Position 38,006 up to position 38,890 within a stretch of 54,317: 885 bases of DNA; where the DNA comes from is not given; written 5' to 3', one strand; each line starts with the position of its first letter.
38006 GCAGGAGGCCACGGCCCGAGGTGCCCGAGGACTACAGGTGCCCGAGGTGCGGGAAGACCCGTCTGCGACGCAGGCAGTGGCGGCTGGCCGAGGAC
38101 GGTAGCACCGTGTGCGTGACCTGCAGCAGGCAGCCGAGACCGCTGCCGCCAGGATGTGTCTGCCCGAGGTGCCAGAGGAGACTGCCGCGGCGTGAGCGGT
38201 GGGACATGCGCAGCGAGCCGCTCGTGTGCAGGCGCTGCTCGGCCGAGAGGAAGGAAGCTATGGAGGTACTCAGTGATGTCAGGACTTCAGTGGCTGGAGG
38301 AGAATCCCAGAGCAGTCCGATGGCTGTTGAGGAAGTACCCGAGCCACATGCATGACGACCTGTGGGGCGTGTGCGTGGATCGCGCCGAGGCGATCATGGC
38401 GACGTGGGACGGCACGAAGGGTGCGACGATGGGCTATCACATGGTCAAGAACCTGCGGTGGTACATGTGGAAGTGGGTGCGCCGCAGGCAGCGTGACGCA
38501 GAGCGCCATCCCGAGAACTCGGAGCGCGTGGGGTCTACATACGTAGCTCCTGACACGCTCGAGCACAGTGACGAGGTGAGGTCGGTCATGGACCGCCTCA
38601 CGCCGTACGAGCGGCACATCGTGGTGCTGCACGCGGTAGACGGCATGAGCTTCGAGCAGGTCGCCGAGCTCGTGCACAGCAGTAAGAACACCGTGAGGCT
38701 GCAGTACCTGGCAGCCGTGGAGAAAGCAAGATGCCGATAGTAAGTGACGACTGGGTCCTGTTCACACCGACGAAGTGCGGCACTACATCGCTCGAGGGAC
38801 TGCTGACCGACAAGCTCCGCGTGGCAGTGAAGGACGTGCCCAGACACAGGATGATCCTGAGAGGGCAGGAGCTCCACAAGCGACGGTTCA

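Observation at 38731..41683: Second sulfotransferase plus SAM methyltransferase and GT-like gene: a tailoring set between the sigma factor and the packaging genes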

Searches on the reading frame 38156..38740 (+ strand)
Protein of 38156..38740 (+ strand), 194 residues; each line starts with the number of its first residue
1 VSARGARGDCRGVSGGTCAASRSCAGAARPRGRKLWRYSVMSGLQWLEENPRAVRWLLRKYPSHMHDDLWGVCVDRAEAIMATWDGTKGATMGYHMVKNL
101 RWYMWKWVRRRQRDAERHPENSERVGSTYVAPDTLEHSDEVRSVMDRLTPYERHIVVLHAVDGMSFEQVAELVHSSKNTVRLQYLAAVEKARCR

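Call 3: search_protein_families(library=pfam, proteins=[window:38156-38740:+], max_evalue=1)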
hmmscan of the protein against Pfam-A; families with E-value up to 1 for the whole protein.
window:38156-38740:+ (194 aa): 5 families
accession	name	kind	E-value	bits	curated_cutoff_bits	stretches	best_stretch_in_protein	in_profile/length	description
PF08281.18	Sigma70_r4_2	-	6.8e-09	35.7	25.7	1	139-187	2-50/54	Sigma-70, region 4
PF04545.22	Sigma70_r4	-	9.4e-05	22.3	24.1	1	144-182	1-39/50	Sigma-70, region 4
PF13384.12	HTH_23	-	0.03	14.6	24.6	1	152-183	6-36/50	Homeodomain-like domain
PF13542.12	HTH_Tnp_ISL3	-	0.087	12.7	27.4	1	157-181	20-44/51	Helix-turn-helix domain of transposase family ISL3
PF01660.22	Vmethyltransf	-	0.19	11.2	27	1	113-183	84-152/310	Viral methyltransferase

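Call 7: search_protein_families(library=phrogs, proteins=[window:38156-38740:+], max_evalue=0.1)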
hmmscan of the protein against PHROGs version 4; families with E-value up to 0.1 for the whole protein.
window:38156-38740:+ (194 aa): 7 families
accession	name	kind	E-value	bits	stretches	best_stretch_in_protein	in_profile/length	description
phrog_1740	-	transcription regulation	1.1e-05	25.2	1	106-190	125-211/567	RNA polymerase sigma factor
phrog_36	-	transcription regulation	2e-05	25.3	1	139-181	131-173/220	transcriptional regulator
phrog_351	-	transcription regulation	0.00014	21.6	1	134-192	662-723/928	RNA polymerase sigma factor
phrog_1190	-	transcription regulation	0.0011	19.8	1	138-183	102-147/167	RNA polymerase sigma factor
phrog_16396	-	unknown function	0.052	14.4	0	163-192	11-40/71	-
phrog_79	-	transcription regulation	0.059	14.1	0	141-184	79-126/156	anti-termination protein Q-like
phrog_10157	-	unknown function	0.066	14.3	1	138-181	93-136/153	-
